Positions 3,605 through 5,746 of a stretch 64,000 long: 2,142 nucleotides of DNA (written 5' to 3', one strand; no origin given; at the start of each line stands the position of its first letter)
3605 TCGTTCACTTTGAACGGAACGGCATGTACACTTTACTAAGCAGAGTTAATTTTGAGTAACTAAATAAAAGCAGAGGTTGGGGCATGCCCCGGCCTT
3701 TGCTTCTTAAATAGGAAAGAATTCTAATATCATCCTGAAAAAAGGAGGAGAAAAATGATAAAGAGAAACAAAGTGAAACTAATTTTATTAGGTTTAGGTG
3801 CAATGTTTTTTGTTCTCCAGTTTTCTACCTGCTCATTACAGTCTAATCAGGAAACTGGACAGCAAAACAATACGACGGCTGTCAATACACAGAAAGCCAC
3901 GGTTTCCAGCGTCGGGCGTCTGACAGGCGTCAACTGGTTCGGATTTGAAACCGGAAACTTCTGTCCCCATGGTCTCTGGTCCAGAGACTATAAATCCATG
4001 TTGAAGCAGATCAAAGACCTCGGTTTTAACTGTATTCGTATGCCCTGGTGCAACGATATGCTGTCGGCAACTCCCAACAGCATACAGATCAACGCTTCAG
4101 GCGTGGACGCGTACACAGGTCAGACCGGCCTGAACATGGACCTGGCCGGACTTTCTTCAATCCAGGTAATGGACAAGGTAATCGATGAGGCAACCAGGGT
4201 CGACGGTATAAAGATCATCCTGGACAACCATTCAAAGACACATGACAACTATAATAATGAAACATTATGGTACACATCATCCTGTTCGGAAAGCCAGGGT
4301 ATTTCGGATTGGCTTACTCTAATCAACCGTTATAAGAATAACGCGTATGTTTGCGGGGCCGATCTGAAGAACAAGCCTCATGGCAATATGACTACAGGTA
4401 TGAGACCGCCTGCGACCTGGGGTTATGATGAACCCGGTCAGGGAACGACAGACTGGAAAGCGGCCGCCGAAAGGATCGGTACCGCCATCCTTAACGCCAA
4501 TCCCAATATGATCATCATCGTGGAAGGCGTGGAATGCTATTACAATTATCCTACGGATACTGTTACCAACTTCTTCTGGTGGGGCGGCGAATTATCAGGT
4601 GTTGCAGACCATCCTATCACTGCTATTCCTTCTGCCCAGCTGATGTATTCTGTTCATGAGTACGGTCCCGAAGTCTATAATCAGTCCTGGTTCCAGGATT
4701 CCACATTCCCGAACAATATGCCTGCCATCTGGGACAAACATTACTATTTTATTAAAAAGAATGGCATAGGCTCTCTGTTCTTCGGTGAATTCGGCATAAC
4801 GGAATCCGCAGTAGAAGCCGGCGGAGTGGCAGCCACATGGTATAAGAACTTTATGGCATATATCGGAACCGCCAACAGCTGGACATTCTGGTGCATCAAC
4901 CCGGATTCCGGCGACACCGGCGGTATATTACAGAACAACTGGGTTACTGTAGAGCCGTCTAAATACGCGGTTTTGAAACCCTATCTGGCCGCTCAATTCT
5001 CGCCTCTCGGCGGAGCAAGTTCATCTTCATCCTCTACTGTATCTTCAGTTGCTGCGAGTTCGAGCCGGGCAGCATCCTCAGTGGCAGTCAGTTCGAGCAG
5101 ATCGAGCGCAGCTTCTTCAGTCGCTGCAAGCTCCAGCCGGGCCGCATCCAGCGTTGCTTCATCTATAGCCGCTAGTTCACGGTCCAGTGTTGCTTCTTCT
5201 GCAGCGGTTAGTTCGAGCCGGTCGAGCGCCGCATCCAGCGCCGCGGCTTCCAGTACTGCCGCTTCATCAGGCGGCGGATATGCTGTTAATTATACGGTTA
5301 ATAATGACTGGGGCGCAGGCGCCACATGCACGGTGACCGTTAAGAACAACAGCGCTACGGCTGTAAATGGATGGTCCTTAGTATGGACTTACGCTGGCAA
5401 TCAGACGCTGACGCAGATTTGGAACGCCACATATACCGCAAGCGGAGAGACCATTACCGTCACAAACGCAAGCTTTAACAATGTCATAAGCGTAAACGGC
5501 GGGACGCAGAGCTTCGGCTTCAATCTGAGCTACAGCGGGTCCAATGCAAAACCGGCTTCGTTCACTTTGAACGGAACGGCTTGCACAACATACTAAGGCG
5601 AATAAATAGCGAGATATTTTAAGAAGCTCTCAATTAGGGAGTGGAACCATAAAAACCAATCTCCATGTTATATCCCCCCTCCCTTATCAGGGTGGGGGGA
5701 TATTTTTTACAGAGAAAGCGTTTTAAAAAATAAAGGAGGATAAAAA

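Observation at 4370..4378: GH5 cellulase paralogue with the catalytic acid/base Glu replaced by Lys (N-K-P instead of N-E-P)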

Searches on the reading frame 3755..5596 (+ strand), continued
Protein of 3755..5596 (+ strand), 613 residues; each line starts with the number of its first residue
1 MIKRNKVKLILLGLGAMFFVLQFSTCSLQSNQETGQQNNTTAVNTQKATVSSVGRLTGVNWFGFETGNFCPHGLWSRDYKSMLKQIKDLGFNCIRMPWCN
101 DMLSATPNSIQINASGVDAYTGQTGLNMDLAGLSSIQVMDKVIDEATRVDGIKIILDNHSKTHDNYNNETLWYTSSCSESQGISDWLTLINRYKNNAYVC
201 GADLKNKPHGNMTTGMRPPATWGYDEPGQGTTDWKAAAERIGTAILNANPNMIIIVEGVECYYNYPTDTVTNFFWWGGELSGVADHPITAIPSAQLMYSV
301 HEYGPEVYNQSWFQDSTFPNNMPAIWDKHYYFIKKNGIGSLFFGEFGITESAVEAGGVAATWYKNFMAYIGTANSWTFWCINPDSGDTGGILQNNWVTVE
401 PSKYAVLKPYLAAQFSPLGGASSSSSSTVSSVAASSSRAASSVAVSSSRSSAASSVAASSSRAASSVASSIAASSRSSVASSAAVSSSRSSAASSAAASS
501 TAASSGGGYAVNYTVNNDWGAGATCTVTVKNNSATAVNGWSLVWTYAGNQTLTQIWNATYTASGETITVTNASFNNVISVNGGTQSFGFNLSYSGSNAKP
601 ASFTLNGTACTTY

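Call 21: find_encoding_contigs(protein=P0003, flank=10000, max_places=4)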
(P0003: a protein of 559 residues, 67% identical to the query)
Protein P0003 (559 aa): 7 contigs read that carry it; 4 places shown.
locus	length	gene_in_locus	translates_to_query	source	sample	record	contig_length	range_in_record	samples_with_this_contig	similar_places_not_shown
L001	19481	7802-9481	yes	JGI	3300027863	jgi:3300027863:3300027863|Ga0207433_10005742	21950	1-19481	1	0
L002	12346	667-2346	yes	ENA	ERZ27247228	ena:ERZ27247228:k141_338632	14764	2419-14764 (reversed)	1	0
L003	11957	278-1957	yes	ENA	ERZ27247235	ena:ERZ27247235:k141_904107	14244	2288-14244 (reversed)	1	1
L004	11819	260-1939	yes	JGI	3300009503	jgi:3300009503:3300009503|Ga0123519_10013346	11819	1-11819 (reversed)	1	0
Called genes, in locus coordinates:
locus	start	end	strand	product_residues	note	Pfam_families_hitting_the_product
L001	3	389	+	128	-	?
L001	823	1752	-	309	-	PF00849:PseudoU_synth_2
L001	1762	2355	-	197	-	PF01063:Aminotran_4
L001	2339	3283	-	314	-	PF00425:Chorismate_bind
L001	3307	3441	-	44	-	-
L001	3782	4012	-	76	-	PF02567:PhzC-PhzF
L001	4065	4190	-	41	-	-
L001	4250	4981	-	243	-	PF13483:Lactamase_B_3 (weak), PF12706:Lactamase_B_2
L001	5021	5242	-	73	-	-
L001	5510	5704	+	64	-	-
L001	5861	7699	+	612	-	PF00150:Cellulase, PF18666:CBM64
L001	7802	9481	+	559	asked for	PF00150:Cellulase, PF18666:CBM64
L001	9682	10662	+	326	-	-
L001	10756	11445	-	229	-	PF01895:PhoU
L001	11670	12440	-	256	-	PF02463:SMC_N (faint), PF00005:ABC_tran, PF13304:AAA_21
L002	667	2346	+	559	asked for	PF00150:Cellulase, PF18666:CBM64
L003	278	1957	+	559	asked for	PF00150:Cellulase, PF18666:CBM64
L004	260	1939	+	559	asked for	PF00150:Cellulase, PF18666:CBM64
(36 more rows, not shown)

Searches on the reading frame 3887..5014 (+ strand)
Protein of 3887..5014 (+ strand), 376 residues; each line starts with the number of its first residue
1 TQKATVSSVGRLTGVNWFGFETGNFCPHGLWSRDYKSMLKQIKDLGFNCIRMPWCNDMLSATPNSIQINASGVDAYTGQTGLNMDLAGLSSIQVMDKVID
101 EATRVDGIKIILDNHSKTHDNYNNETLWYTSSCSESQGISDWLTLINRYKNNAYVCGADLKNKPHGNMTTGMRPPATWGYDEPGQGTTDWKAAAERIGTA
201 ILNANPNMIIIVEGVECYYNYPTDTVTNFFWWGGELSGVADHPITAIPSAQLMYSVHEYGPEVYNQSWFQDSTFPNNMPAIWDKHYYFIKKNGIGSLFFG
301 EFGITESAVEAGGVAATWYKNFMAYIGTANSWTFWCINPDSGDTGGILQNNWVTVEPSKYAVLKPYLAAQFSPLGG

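Call 11: find_related_loci(query=window:3887-5014:+, collection=genome_contigs, flank=6000)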
Query window:3887-5014:+ (376 aa) in genome_contigs; peptide patterns used: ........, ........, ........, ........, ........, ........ (x = any residue, [..] = any of these).
4 stretches matched a pattern, but none encodes a relative of the query by tblastn (E <= 1e-3).
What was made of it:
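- Tried and rejected: A single-protein scan of GTDB representative genomes found no relative (call 11).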

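Call 31: find_related_loci(query=A1, collection=genome_contigs, flank=8000)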
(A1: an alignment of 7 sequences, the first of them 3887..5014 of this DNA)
Query A1 (376 aa) in genome_contigs; peptide patterns used: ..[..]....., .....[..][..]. (x = any residue, [..] = any of these).
470 stretches matched a pattern; 401 encode a relative of the query (tblastn E <= 1e-3); the best 80 are kept; 78 distinct loci.
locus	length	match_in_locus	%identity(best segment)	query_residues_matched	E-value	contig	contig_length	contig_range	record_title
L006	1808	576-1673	66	3-368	5e-178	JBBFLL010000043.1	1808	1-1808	MAG: Brevinematales bacterium isolate Uz-U4-24 NODE_43_length_1808_cov_8.352397, whole genome shotgun sequence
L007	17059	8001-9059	64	11-368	1e-161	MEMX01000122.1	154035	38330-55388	MAG: Anaeromyxobacter sp. RBG_16_69_14 RBG_16_scaffold_568, whole genome shotgun sequence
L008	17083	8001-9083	65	4-368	3e-158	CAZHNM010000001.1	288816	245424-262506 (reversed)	MAG TPA_asm: uncultured Brevinematales bacterium isolate binchicken_co3_610 genome assembly, contig: NODE_30_length_2888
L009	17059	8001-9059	63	11-368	8e-157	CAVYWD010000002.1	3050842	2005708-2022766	MAG: uncultured delta proteobacterium isolate MFD01476.bin.1.33 genome assembly, contig: contig_48851, whole genome shot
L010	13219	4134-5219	63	3-369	7e-157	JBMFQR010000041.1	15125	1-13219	MAG: Brevinematia bacterium isolate KM4344-20 NODE_41_length_15125_cov_12.376063, whole genome shotgun sequence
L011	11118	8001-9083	63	1-368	6e-155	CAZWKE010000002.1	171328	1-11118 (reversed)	MAG TPA_asm: uncultured Spirochaetaceae bacterium isolate binchicken_co151_536 genome assembly, contig: NODE_46_length_1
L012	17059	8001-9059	63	10-368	2e-154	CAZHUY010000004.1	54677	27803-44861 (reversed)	MAG TPA_asm: uncultured Myxococcales bacterium isolate SRP263991_co7_365 genome assembly, contig: NODE_553_length_54677_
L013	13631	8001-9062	62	10-370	2e-153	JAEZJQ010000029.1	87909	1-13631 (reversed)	MAG: Bacillota bacterium isolate OH_CDB_241 k127_2467569, whole genome shotgun sequence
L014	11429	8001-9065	64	10-375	8e-153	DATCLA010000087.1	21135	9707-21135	MAG TPA_asm: Bacillota bacterium isolate SMAG_U7110 k141_658257, whole genome shotgun sequence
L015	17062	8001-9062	62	10-369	4e-152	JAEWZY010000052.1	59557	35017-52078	MAG: Bacillota bacterium isolate OH_SFB_226 k127_845854, whole genome shotgun sequence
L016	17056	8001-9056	62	11-367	3e-151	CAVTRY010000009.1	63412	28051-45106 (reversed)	MAG: uncultured delta proteobacterium isolate MFD09286.bin.2.143 genome assembly, contig: contig_18112, whole genome sho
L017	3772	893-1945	61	10-367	2e-156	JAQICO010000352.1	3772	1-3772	MAG: Spirochaetaceae bacterium isolate GH23 k119_247596, whole genome shotgun sequence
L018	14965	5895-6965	63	10-372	5e-151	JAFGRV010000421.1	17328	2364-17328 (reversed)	MAG: Spirochaetales bacterium isolate Zod_Metabat.855 k87_7389628, whole genome shotgun sequence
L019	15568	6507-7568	62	11-369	2e-150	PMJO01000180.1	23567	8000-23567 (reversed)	MAG: Myxococcales bacterium isolate fen_1125 73.20120600_E2D.64_contig_3380, whole genome shotgun sequence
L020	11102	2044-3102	60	10-374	4e-149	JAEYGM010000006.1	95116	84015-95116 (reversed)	MAG: Bacillota bacterium isolate OH_HFB_289 k127_2387962, whole genome shotgun sequence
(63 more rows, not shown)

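Call 55: predict_structure(alignment_id=A2)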
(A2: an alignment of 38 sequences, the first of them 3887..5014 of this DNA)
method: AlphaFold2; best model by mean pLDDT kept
length: 376 residues; sequences in the alignment: 38
mean_pLDDT: 88.9   pTM: 0.91
mean pLDDT of the five models: 88.9, 87.8, 87.5, 87.5, 87.3
residues with pLDDT >= 90: 245; 70-90: 91; 50-70: 35; < 50: 5
segments of 3 or more residues with pLDDT < 50: none
pLDDT, mean of each block of 10 residues (from residue 1): 88 96 93 97 98 93 96 97 98 98 98 84 53 80 97 97 57 72 82 95 98 84 68 84 96 91 84 88 89 94 90 91 93 92 88 95 97 83
secondary structure, 60 per line:
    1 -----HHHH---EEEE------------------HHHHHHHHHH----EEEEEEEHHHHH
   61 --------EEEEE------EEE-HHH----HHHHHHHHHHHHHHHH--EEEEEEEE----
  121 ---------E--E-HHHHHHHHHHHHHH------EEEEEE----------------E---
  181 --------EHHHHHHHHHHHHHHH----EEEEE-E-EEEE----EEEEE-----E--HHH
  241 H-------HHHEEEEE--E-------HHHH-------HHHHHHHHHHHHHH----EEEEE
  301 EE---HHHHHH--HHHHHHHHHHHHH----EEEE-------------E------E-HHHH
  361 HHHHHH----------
elements in order: H6-9 E13-16 H35-44 E49-55 H56-60 E69-73 E80-82 H91-106 E109-116 H135-148 E155-160 H190-204 E209-213 E217-220 E225-229 H238-241 E252-256 H267-270 H278-291 E296-302 H306-311 H314-326 E331-334 H357-366
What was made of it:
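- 3911..5005 (+): GH5_1 catalytic (beta/alpha)8 domain. AlphaFold pLDDT 88.9 (call 55).
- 4787..4789 (+): Nucleophile Glu345 (FFGEFG), retained. In the model it lies at the end of strand 296-302 in domain numbering (call 55).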

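Call 58: fold_search(model_id=the predicted structure, library=pdb)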
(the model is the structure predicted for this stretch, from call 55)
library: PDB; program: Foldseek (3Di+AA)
matches with E <= 10: 1435; with E <= 0.001: 535
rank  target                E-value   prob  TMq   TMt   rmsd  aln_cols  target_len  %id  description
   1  1ece_A                9.6e-37  1.00  0.81  0.84   2.9       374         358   43  ACIDOTHERMUS CELLULOLYTICUS ENDOCELLULASE E1 CATALYTIC DOMAIN IN COMPLEX WITH A CELLOTETRAOSE (released 1996-10-14)
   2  1vrx_A                1.3e-35  1.00  0.82  0.85   2.5       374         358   43  Endocellulase e1 from acidothermus cellulolyticus mutant y245g (released 2005-07-05)
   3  8fc0_F                3.1e-34  1.00  0.79  0.82   2.7       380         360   38  Crystal structure of a metagenome-derived GH5 endo-beta-1,4-glucanase (released 2023-03-15)
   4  8fc0_H                3.9e-34  1.00  0.78  0.81   2.5       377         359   38  Crystal structure of a metagenome-derived GH5 endo-beta-1,4-glucanase (released 2023-03-15)
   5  4tuf_A                2.1e-33  1.00  0.79  0.86   2.9       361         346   40  Catalytic domain of the major endoglucanase from Xanthomonas campestris pv. campestris (released 2015-10-14)
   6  8fc0_B                2.5e-33  1.00  0.79  0.82   2.6       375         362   38  Crystal structure of a metagenome-derived GH5 endo-beta-1,4-glucanase (released 2023-03-15)
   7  8fc0_A                2.6e-33  1.00  0.79  0.83   2.7       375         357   39  Crystal structure of a metagenome-derived GH5 endo-beta-1,4-glucanase (released 2023-03-15)
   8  3axx_A                6.6e-33  1.00  0.78  0.78   3.5       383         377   39  Functional analysis of hyperthermophilic endocellulase from the Archaeon Pyrococcus horikoshii (released 2012-02-01)
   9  8fc0_D                8.5e-33  1.00  0.78  0.81   2.6       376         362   39  Crystal structure of a metagenome-derived GH5 endo-beta-1,4-glucanase (released 2023-03-15)
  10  8fc0_C                8.5e-33  1.00  0.78  0.81   2.7       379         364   38  Crystal structure of a metagenome-derived GH5 endo-beta-1,4-glucanase (released 2023-03-15)
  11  3axx_B                1.3e-32  1.00  0.78  0.77   3.5       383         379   38  Functional analysis of hyperthermophilic endocellulase from the Archaeon Pyrococcus horikoshii (released 2012-02-01)
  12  8fc0_G                1.6e-32  1.00  0.78  0.85   2.5       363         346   39  Crystal structure of a metagenome-derived GH5 endo-beta-1,4-glucanase (released 2023-03-15)
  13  3axx_C                2.4e-32  1.00  0.79  0.79   3.5       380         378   39  Functional analysis of hyperthermophilic endocellulase from the Archaeon Pyrococcus horikoshii (released 2012-02-01)
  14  2zun_A                2.4e-32  1.00  0.78  0.78   3.5       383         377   39  Functional Analysis of Hyperthermophilic Endocellulase from the Archaeon Pyrococcus horikoshii (released 2009-11-03)
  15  4dm2_A                3.1e-32  1.00  0.78  0.78   3.5       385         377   38  Contribution of disulfide bond toward thermostability in hyperthermostable endocellulase (released 2013-02-13)
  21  3qhn_A                1.9e-31  1.00  0.78  0.77   3.6       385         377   38  Crystal analysis of the complex structure, E201A-cellotetraose, of endocellulase from pyrococcus horikoshii (released 2012-02-01)
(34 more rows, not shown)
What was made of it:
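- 3911..5005 (+): Foldseek top hit 1ece with TM 0.81-0.84 (call 58).
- On Glycoside hydrolase family 5, subfamily 1 (retaining endoglucanases, clan GH-A): AlphaFold model with Foldseek TM 0.81-0.84 to 1ece (calls 55, 58).
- Checked: Its best PDB fold match is 1ece, with TM 0.81-0.84 (calls 55, 58).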

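Call 81: search_protein_representatives(protein=window:3887-5014:+)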
Query: 376 residues. Proteins with E-value up to 0.001 (for the whole library): 3584; up to 1e-10: 2218; up to 1e-30: 865. The best 150 are listed.
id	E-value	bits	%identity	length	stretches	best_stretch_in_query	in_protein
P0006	6.4e-151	519.1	64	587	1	7-369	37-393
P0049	4.0e-150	516.5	62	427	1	3-369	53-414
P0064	1.2e-147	508.4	63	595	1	6-373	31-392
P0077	2.8e-141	487.4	59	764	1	5-368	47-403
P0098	8.2e-141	485.9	64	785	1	11-369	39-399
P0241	5.8e-139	479.8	61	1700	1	9-369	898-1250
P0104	3.2e-135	467.4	57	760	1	8-373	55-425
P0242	2.6e-131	454.6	61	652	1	7-371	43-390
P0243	2.1e-126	438.4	55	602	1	9-368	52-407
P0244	2.4e-126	438.2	52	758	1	4-369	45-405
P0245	3.6e-120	417.9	52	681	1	8-368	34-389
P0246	1.5e-119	415.8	39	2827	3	11-369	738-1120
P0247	1.2e-116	406.3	69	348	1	8-275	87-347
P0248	2.7e-113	395.3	38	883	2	12-361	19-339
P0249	1.7e-109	382.7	54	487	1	11-371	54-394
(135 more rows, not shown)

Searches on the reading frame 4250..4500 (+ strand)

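Call 59: search_solved_structures(query=window:4250-4500:+, show_alignments=5, max_evalue=0.01)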
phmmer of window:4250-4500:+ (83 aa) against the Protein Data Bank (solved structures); distinct sequences matched with E-value up to 0.01: 11.
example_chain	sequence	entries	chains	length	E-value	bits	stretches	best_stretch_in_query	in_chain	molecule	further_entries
4tuf_A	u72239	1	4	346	1.1e-12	50.9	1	5-81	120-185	Major extracellular endoglucanase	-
3qho_A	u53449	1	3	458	2.6e-12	49.7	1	4-82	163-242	458aa long hypothetical endo-1,4-beta-glucanase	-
3vvg_A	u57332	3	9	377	3e-12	49.5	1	4-82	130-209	458aa long hypothetical endo-1,4-beta-glucanase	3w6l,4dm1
3w6m_A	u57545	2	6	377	3e-12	49.5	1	4-82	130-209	458aa long hypothetical endo-1,4-beta-glucanase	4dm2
3qhm_A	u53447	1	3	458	3.1e-12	49.5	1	4-82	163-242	458aa long hypothetical endo-1,4-beta-glucanase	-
3axx_A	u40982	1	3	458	3.1e-12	49.5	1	4-82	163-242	458aa long hypothetical endo-1,4-beta-glucanase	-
2zum_A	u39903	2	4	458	3.9e-12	49.2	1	4-82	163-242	458aa long hypothetical endo-1,4-beta-glucanase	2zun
1vrx_A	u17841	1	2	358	4.8e-12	48.9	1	4-82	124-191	ENDOCELLULASE E1 FROM A. CELLULOLYTICUS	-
1ece_A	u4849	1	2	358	4.8e-12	48.9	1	4-82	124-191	ENDOCELLULASE E1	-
3qhn_A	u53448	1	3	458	6.3e-12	48.5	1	4-82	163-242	458aa long hypothetical endo-1,4-beta-glucanase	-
8fc0_A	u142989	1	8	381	1.2e-09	41.2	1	5-81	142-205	CelE2 (Fragment)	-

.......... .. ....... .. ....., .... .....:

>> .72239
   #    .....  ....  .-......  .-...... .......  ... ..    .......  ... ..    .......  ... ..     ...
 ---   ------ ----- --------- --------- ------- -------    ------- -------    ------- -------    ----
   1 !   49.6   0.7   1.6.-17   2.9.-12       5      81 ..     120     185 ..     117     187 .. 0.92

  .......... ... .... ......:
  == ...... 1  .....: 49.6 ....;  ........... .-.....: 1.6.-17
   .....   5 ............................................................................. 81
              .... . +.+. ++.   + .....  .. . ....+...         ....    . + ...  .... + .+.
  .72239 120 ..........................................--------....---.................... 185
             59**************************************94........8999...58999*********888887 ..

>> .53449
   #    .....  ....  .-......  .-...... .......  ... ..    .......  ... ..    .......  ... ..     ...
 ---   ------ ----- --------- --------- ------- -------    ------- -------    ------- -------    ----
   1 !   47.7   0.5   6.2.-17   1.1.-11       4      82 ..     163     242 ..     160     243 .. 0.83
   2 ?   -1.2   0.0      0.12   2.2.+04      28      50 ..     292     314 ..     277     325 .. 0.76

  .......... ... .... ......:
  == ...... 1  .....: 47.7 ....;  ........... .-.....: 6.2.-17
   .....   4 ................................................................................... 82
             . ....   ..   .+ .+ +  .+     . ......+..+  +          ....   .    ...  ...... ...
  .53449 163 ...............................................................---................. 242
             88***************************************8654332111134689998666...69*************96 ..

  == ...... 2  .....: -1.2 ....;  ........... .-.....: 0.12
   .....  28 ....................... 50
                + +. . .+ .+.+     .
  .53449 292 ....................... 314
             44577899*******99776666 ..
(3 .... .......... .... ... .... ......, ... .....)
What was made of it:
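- Closest known: Engineered acid/base mutants of GH5_1 used to trap substrate. Same: The same residue is removed, giving a cleft that holds an uncut oligosaccharide (PDB title, calls 58, 59).
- Checked: By count this is E201, the residue mutated in PDB 3qhn 'E201A-cellotetraose' (calls 58, 59).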

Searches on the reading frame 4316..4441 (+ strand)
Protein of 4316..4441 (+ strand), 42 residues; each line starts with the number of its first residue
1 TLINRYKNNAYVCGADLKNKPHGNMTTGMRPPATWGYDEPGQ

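Call 76: find_homologous_proteins(query=A4, max_evalue=10)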
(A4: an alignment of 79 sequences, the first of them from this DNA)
Query A4 (79 sequences): 8 candidates shared short words with the query, none scored E <= 10.
